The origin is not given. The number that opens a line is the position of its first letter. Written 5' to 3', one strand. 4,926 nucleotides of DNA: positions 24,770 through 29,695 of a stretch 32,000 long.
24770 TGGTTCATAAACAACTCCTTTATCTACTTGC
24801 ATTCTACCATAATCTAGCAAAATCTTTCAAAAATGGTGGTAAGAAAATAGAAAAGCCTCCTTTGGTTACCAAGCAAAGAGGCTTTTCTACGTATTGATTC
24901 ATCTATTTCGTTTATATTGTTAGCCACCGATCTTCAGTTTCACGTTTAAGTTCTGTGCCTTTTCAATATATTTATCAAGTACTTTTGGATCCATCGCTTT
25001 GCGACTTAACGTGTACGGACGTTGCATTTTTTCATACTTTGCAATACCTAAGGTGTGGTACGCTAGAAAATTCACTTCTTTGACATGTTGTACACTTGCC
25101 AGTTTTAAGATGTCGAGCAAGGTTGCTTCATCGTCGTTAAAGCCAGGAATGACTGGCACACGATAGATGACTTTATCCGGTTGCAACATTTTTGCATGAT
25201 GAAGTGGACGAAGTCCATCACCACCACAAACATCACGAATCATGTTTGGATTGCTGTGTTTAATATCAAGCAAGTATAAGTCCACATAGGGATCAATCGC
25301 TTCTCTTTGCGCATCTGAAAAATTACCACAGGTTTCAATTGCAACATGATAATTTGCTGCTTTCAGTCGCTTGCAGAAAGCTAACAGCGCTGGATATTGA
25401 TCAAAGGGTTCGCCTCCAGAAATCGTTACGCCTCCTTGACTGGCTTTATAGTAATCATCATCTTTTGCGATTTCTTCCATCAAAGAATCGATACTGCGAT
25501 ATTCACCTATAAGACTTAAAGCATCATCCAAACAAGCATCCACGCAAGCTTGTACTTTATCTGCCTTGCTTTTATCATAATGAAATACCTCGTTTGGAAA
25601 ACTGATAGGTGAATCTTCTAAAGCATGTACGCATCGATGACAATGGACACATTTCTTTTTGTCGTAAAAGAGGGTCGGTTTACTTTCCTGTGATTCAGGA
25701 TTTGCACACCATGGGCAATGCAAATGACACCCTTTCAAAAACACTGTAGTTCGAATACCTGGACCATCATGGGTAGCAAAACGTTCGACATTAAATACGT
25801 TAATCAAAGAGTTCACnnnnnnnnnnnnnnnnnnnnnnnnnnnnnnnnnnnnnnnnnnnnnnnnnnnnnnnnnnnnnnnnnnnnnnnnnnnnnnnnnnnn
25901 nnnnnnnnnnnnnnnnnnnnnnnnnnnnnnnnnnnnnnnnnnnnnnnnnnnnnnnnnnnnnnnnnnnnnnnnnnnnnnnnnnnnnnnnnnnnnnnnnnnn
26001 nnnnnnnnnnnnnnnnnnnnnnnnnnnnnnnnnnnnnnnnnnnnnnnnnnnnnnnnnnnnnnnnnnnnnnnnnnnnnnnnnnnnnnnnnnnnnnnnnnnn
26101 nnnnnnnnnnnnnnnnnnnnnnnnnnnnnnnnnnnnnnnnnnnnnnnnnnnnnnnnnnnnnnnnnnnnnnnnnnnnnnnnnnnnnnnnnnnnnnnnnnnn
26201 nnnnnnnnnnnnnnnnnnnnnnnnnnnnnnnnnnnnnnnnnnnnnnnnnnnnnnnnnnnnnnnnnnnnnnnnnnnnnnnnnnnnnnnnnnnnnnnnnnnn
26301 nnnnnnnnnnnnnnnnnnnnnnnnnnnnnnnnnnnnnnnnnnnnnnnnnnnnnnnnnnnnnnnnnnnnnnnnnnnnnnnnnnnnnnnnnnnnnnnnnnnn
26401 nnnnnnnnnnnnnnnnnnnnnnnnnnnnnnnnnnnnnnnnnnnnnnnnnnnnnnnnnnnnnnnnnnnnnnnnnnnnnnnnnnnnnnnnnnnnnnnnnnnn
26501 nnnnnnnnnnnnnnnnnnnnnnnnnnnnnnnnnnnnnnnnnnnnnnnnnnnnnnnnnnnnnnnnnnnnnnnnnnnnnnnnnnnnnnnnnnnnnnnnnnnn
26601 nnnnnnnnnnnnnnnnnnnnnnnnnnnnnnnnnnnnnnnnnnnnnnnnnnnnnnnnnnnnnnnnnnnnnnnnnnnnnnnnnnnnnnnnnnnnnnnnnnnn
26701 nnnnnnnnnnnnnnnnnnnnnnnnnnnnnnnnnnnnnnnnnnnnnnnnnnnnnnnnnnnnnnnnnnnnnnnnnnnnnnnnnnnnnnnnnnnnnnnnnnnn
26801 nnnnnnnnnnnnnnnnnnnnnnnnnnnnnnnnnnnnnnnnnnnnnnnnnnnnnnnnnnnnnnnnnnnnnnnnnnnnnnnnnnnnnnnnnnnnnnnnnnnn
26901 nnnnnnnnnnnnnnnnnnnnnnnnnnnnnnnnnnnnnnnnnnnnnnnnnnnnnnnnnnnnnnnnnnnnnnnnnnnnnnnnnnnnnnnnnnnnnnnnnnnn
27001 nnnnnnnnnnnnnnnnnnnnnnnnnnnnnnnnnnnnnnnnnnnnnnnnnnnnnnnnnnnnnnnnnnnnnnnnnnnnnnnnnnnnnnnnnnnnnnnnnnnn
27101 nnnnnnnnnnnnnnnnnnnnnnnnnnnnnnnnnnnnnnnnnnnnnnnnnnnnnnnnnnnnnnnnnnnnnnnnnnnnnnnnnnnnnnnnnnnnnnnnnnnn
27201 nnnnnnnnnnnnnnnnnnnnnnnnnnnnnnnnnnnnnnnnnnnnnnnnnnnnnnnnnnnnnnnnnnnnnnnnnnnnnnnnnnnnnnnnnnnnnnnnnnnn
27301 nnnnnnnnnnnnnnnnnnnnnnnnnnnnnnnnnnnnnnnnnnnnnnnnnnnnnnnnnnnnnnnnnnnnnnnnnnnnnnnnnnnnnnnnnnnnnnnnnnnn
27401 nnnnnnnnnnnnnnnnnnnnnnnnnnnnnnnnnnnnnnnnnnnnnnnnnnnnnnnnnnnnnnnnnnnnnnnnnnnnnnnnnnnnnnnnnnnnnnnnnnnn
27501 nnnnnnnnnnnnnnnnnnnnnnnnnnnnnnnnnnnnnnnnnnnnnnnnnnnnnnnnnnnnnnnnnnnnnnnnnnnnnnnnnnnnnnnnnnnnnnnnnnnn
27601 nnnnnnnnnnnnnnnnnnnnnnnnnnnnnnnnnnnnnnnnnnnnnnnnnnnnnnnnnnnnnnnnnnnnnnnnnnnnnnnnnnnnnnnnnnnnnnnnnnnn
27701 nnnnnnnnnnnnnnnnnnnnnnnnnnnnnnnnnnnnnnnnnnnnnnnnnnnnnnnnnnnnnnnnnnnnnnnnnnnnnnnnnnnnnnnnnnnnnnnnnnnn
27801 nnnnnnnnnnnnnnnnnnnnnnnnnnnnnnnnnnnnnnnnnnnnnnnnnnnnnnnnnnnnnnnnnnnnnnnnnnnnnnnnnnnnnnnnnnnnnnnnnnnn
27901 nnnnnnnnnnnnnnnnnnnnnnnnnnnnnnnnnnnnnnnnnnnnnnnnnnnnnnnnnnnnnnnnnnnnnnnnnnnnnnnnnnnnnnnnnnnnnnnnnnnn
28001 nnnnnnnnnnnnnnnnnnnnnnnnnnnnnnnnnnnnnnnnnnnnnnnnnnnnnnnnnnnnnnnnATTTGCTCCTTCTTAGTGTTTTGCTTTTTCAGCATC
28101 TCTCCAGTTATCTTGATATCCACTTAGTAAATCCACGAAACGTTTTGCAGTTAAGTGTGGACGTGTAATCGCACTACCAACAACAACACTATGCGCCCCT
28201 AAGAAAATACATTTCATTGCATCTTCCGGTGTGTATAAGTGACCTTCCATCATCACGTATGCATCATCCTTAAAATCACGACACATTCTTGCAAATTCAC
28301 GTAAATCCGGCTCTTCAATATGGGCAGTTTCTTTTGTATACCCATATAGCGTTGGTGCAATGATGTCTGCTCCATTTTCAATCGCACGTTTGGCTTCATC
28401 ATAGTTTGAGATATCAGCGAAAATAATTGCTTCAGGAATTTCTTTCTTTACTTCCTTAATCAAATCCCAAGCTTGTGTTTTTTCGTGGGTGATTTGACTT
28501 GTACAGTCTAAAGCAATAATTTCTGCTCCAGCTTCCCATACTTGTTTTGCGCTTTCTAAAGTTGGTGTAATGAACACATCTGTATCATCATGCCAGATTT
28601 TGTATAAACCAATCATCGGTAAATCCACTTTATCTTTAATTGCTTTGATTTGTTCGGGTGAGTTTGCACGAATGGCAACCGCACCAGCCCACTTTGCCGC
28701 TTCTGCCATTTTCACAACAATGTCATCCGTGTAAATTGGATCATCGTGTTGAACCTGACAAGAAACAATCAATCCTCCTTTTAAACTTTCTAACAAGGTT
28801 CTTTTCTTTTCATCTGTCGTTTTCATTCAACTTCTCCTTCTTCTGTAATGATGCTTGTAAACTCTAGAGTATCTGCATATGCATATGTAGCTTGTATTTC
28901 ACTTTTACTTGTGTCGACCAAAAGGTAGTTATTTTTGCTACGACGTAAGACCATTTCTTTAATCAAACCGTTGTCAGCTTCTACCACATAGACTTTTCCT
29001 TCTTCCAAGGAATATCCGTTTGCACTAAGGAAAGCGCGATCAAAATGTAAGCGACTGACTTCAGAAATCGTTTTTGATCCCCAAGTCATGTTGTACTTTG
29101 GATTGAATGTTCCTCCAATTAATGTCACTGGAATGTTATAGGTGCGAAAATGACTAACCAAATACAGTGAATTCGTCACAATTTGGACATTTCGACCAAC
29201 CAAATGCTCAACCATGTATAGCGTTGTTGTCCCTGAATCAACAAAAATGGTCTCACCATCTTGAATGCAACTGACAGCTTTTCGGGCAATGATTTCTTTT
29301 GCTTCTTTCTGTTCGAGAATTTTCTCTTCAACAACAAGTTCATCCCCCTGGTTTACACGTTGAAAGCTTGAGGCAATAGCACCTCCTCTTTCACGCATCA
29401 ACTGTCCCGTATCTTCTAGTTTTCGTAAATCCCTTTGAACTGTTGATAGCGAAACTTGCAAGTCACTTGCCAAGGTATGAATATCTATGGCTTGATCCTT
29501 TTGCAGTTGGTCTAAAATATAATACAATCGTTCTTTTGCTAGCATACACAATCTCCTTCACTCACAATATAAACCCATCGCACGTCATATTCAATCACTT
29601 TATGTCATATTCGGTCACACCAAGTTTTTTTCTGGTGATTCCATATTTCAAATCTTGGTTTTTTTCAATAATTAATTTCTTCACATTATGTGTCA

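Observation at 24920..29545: Glycyl-radical enzyme co-transcribed with a NanE-like hexose-6-phosphate epimerase: candidate undescribed radical phosphosugar pathway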

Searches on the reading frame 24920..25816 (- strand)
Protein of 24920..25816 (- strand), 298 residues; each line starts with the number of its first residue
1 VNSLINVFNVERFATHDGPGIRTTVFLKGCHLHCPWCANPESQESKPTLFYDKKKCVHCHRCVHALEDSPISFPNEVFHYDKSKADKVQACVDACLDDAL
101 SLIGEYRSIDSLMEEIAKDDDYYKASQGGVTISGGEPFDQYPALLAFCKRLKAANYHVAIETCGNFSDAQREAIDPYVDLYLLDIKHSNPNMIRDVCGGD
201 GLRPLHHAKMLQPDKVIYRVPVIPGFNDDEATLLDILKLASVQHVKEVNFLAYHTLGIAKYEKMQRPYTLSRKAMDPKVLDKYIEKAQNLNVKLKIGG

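Call 3: search_protein_families(library=pfam, proteins=[window:24920-25816:-])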
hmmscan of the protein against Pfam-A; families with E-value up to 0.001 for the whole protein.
window:24920-25816:- (298 aa): 2 families
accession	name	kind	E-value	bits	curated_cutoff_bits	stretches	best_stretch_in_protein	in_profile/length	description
PF13353.11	Fer4_12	-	7.6e-14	52.6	22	1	17-170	2-98/137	4Fe-4S single cluster domain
PF04055.27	Radical_SAM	-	4.4e-10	40.4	29.5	1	26-232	3-161/166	Radical SAM superfamily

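Call 4: search_protein_families(library=ncbifam, proteins=[window:24920-25816:-])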
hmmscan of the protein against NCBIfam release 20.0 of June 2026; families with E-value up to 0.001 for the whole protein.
window:24920-25816:- (298 aa): 21 families
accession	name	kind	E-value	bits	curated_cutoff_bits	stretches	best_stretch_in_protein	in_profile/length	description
TIGR02494.1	PFLE_PFLC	subfamily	1.3e-84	283.9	174.35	1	7-278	1-279/293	glycyl-radical enzyme activating protein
NF043069.1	T4HPD_activ_SAM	equivalog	8.7e-78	261.7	425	1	6-298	3-299/299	trans-4-hydroxy-L-proline dehydratase activase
NF048010.1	SfplDhtActHpsHDes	equivalog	4.9e-70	235.7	430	1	6-282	7-293/298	(2S)-3-sulfopropanediol dehydratase activating enzyme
NF033719.1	ind_deCO2_activ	equivalog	1.3e-69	234.8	425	1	7-272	3-277/302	indoleacetate decarboxylase activase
TIGR04395.1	cutC_activ_rSAM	equivalog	1.3e-62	211.9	360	1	6-282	6-292/309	choline TMA-lyase-activating enzyme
NF033717.2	HPDL_rSAM_activ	equivalog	1.5e-58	198.5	420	1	6-282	5-291/311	4-hydroxyphenylacetate decarboxylase activase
NF048008.1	SfplDhtActHpfHKleb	equivalog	1.6e-55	188.6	500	1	6-286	1-291/308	(2S)-3-sulfopropanediol dehydratase activating enzyme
TIGR04003.1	rSAM_BssD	equivalog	1.8e-55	188.3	496.45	1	8-288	4-294/314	[benzylsuccinate synthase]-activating enzyme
NF007483.0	PRK10076.1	equivalog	8.4e-52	176.1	326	2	86-298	77-292/292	[formate-C-acetyltransferase]-activating enzyme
TIGR02493.1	PFLA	equivalog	3.6e-48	164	231.75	2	105-275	44-219/235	pyruvate formate-lyase-activating protein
TIGR04041.1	activase_YjjW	hypoth_equivalog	1.8e-33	116.1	250.2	1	9-265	6-250/276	YjjW family glycine radical enzyme activase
NF008356.0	PRK11145.1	equivalog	4.8e-28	98.1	375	2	106-272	50-221/246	pyruvate formate lyase 1-activating protein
TIGR02495.1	NrdG2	equivalog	6.9e-13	48.4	131.15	2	128-238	64-178/193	anaerobic ribonucleoside-triphosphate reductase activating protein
TIGR02491.1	NrdG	equivalog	4.6e-11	42.9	126.1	1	8-48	3-43/154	anaerobic ribonucleoside-triphosphate reductase activating protein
NF008335.0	PRK11121.1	equivalog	1.3e-06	28.2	199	0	17-69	13-62/154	anaerobic ribonucleoside-triphosphate reductase-activating protein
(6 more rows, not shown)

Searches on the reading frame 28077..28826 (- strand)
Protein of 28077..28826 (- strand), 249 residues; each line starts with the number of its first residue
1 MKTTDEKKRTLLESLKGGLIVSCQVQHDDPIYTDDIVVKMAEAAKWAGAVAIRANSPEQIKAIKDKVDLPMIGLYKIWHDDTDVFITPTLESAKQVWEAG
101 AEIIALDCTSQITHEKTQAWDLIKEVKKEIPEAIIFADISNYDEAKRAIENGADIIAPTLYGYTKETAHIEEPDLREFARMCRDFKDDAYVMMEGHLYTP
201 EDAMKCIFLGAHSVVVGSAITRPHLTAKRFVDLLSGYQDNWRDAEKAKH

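Call 3: search_protein_families(library=pfam, proteins=[window:28077-28826:-])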
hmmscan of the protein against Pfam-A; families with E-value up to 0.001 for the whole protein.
window:28077-28826:- (249 aa): 5 families
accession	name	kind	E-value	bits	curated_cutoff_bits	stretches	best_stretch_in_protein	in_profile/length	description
PF04131.20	NanE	-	4e-50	170.1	27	1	37-232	1-188/192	Putative N-acetylmannosamine-6-phosphate epimerase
PF00478.31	IMPDH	-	1.8e-07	30.9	25.6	1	89-221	105-240/345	IMP dehydrogenase / GMP reductase domain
PF01207.24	Dus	-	1.6e-06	27.9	20.4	1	60-154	114-209/311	Dihydrouridine synthase (Dus)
PF01070.24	FMN_dh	-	8.8e-06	25.4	24.9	1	111-220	198-305/350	FMN-dependent dehydrogenase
PF01729.25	QRPTase_C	-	0.00024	21.3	23.1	0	121-156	68-104/169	Quinolinate phosphoribosyl transferase, C-terminal domain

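Call 4: search_protein_families(library=ncbifam, proteins=[window:28077-28826:-])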
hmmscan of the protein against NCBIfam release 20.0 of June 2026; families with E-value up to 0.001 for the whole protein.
window:28077-28826:- (249 aa): 6 families
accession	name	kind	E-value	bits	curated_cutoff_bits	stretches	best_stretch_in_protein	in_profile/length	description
NF002231.0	PRK01130.1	subfamily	3.3e-73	245.5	189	1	8-234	4-227/230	putative N-acetylmannosamine-6-phosphate 2-epimerase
TIGR03966.1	actino_HemFlav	equivalog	2.4e-05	23.2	470.85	1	111-219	227-333/385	pre-mycofactocin synthase MftD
TIGR01302.1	IMP_dehydrog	equivalog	5e-05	22.4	481.5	1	90-220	226-359/450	IMP dehydrogenase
NF041303.1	Indglycph_syn_Halo_TrpC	equivalog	5.4e-05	22.6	380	1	139-225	159-241/250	indole-3-glycerol phosphate synthase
NF003215.0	PRK04180.1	equivalog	8.7e-05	22.1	395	0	194-239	216-264/298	pyridoxal 5'-phosphate synthase lyase subunit PdxS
NF005442.0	PRK07028.1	equivalog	0.00063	18.4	593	0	87-156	118-187/430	bifunctional hexulose-6-phosphate synthase/ribonuclease regulator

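Call 31: search_solved_structures(query=window:28077-28826:-, max_evalue=0.001, show_alignments=3)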
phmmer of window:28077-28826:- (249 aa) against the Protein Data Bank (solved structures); distinct sequences matched with E-value up to 0.001: 17.
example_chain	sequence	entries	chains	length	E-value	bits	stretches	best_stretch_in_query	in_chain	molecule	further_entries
5zkn_A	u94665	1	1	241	7.2e-46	160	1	10-233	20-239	Putative N-acetylmannosamine-6-phosphate 2-epimerase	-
1yxy_A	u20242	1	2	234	2.7e-44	154.9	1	8-234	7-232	Putative N-acetylmannosamine-6-phosphate 2-epimerase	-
6vva_A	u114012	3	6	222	1.4e-42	149.2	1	16-234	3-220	N-acetylmannosamine-6-phosphate 2-epimerase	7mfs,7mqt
1y0e_A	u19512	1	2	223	1.6e-42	149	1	15-234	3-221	Putative N-acetylmannosamine-6-phosphate 2-epimerase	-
7mfn_BBB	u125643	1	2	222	9.8e-42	146.5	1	16-234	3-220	N-acetylmannosamine-6-phosphate 2-epimerase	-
4utt_C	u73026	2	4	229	1.3e-39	139.5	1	10-234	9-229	PUTATIVE N-ACETYLMANNOSAMINE-6-PHOSPHATE 2-EPIMERASE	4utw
4utt_A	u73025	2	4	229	1.4e-39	139.4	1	11-234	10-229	PUTATIVE N-ACETYLMANNOSAMINE-6-PHOSPHATE 2-EPIMERASE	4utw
4utu_A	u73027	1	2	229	8.9e-39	136.8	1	10-234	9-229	N-ACETYLMANNOSAMINE-6-PHOSPHATE 2-EPIMERASE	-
3igs_A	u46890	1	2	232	3.4e-26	95.6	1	15-224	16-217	N-acetylmannosamine-6-phosphate 2-epimerase 2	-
3q58_A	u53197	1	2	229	7.2e-24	88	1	16-224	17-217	N-acetylmannosamine-6-phosphate 2-epimerase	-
5zjp_A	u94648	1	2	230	6.8e-23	84.8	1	13-230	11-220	Putative N-acetylmannosamine-6-phosphate 2-epimerase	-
5zjb_A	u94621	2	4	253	8.6e-23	84.5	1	13-230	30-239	Putative N-acetylmannosamine-6-phosphate 2-epimerase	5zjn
9auy_A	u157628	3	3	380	0.00022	24.2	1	93-221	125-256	Inosine-5'-monophosphate dehydrogenase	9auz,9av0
3khj_A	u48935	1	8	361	0.00054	22.9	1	90-221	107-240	Inosine-5-monophosphate dehydrogenase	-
4ixh_A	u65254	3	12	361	0.00054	22.9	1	90-221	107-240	Inosine-5'-monophosphate dehydrogenase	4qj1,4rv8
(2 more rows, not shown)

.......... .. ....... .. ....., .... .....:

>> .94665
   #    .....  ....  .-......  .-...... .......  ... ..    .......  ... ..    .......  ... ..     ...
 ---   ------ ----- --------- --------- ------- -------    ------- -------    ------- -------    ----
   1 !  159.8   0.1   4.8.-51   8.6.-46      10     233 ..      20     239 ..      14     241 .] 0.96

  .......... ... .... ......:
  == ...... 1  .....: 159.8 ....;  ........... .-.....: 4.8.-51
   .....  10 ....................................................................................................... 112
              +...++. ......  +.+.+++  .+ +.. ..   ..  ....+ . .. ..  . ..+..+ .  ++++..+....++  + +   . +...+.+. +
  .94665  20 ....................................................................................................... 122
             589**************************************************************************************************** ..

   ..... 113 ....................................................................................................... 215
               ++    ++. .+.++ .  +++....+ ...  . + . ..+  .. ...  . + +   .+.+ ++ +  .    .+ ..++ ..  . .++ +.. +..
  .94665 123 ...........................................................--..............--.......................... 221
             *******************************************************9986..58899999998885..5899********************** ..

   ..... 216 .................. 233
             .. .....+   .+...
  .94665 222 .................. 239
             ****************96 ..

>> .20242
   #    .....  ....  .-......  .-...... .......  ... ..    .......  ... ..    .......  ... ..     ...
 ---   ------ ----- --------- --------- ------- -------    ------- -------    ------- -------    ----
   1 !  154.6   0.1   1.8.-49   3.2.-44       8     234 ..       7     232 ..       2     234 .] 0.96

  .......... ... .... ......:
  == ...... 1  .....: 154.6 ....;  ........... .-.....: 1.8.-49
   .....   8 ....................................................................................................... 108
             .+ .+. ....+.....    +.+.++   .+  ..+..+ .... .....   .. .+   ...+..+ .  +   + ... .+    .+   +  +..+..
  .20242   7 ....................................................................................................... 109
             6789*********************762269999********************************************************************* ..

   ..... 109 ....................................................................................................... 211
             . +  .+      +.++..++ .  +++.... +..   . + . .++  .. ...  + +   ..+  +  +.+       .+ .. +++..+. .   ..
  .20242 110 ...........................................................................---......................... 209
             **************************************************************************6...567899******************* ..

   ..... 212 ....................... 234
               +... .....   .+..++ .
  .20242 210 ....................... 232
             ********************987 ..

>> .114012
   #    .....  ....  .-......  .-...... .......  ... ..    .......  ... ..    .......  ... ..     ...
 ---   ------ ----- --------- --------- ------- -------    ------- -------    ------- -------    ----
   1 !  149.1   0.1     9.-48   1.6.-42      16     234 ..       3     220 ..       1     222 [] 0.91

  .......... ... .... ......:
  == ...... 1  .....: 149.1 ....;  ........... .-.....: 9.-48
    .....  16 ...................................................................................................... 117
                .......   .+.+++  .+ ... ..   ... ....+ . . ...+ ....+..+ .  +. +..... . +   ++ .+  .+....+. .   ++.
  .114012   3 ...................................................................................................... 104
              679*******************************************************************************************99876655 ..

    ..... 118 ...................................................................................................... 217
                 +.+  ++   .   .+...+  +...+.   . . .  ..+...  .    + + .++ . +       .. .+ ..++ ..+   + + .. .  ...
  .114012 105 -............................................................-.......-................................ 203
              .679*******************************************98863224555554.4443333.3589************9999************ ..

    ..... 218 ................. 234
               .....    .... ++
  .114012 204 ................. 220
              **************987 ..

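Call 68: find_related_loci(query=A5, collection=metagenome_contigs, flank=10000)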
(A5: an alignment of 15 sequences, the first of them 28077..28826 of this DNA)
Query A5 (249 aa) in metagenome_contigs; peptide patterns used: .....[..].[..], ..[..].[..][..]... (x = any residue, [..] = any of these).
508 stretches matched a pattern; 349 encode a relative of the query (tblastn E <= 1e-3); the best 80 are kept; 80 distinct loci.
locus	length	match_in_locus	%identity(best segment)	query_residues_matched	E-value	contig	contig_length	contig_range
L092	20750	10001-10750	87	1-249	5e-153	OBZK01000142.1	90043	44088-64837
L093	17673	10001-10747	90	1-249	1e-152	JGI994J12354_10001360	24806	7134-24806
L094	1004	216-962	91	1-249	2e-169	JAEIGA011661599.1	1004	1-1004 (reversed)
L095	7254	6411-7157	87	1-249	4e-150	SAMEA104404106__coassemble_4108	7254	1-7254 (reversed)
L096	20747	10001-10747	88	1-249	4e-149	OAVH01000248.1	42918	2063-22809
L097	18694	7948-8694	88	1-249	4e-149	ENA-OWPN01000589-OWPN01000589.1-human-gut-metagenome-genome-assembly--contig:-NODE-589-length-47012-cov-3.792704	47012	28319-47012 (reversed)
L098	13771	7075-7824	86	1-249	3e-148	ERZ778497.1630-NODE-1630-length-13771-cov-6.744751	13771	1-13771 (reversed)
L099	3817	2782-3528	87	1-249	1e-152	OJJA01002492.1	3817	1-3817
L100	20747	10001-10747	86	1-249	1e-147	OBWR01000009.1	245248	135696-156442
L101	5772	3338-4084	86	1-249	2e-148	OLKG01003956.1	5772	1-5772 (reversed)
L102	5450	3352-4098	86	1-249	8e-149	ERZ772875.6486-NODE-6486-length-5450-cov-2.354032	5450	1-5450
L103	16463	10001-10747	86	1-249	1e-147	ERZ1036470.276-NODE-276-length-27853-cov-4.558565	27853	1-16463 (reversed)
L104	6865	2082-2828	86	1-249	1e-147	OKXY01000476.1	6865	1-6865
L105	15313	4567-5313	86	1-249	1e-147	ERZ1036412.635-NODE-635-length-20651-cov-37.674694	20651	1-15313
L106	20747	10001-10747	86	1-249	1e-147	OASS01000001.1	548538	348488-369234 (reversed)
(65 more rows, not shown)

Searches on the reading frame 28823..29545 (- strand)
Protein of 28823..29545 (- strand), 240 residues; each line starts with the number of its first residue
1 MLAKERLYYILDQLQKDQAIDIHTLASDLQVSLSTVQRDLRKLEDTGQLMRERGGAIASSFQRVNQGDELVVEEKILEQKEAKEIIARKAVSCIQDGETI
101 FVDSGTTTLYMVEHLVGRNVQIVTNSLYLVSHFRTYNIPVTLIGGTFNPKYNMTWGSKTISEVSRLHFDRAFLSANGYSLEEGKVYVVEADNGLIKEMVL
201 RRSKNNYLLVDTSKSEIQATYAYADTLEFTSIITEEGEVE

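Call 3: search_protein_families(library=pfam, proteins=[window:28823-29545:-])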
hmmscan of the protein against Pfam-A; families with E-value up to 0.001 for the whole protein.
window:28823-29545:- (240 aa): 6 families
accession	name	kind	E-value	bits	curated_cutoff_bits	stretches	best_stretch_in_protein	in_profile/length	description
PF00455.28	DeoRC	-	1.2e-38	133.1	31.8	1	79-235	2-159/160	DeoR C terminal sensor domain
PF08220.18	HTH_DeoR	-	3.2e-09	36.9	21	1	7-58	2-53/57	DeoR-like helix-turn-helix domain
PF08279.18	HTH_11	-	1.9e-07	31.3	25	1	6-54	1-51/55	HTH domain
PF25212.1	HVO_A0114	-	0.00011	22.3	27.6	1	9-56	26-73/84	HVO_A0114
PF01047.28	MarR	-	0.00015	22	24.6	1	9-53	7-51/59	MarR family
PF25213.1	HVO_A0261_N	-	0.00049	20.4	35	1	10-54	16-59/86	HVO_A0261 N-terminal domain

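Call 4: search_protein_families(library=ncbifam, proteins=[window:28823-29545:-])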
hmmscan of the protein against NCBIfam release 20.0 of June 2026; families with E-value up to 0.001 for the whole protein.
window:28823-29545:- (240 aa): 15 families
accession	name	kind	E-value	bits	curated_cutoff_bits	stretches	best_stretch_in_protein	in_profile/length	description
NF041397.1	TranRegGlpR_Halo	equivalog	1.8e-37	129.3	300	1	1-236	1-232/253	HTH-type transcriptional regulator GlpR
NF007753.1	PRK10434.1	equivalog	4.8e-30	105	350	1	2-219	2-216/253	glucitol operon DNA-binding transcriptional repressor SrlR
NF040755.1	AgaR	equivalog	2.6e-29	102.1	260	1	3-237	4-237/256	transcriptional repressor AgaR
NF007720.0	PRK10411.1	equivalog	1.9e-27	96.1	259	1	5-237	4-234/243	L-fucose operon activator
NF010034.0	PRK13509.1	equivalog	6.5e-26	91.2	244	1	4-236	4-231/251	HTH-type transcriptional regulator UlaR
NF040890.1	trans_reg_YgbI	equivalog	2e-25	89.7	400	1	1-237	1-233/253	DNA-binding transcriptional repressor YgbI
NF007316.0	PRK09802.1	equivalog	8.5e-23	80.9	351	1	4-237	16-248/269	DeoR family transcriptional regulator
NF040887.2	trans_reg_YciT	exception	1.2e-20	74.2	450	1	9-236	7-226/246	DNA-binding transcriptional regulator YciT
NF007961.0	PRK10681.1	equivalog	6.8e-18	65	244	1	4-235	6-232/252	DNA-binding transcriptional repressor DeoR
NF008154.0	PRK10906.1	equivalog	7e-17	61.6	331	1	8-218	8-214/252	DeoR/GlpR family transcriptional regulator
NF001924.0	PRK00702.1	equivalog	7.5e-05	22.2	192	1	78-140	3-70/223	ribose-5-phosphate isomerase RpiA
TIGR01884.1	cas_HTH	subfamily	0.00012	21.5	60.2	1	5-52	142-189/202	CRISPR-associated CARF protein Csa3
NF053606.1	Sta1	subfamily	0.00015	21.8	80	1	8-53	23-68/100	Sta1 family transcriptional regulator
NF033788.1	HTH_metalloreg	subfamily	0.00047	19.9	55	1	2-55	8-61/77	metalloregulator ArsR/SmtB family transcription factor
NF040939.2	trans_reg_lrs14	equivalog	0.00056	19.9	90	0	10-53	26-70/103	Lrs14 family HTH-type transcriptional regulator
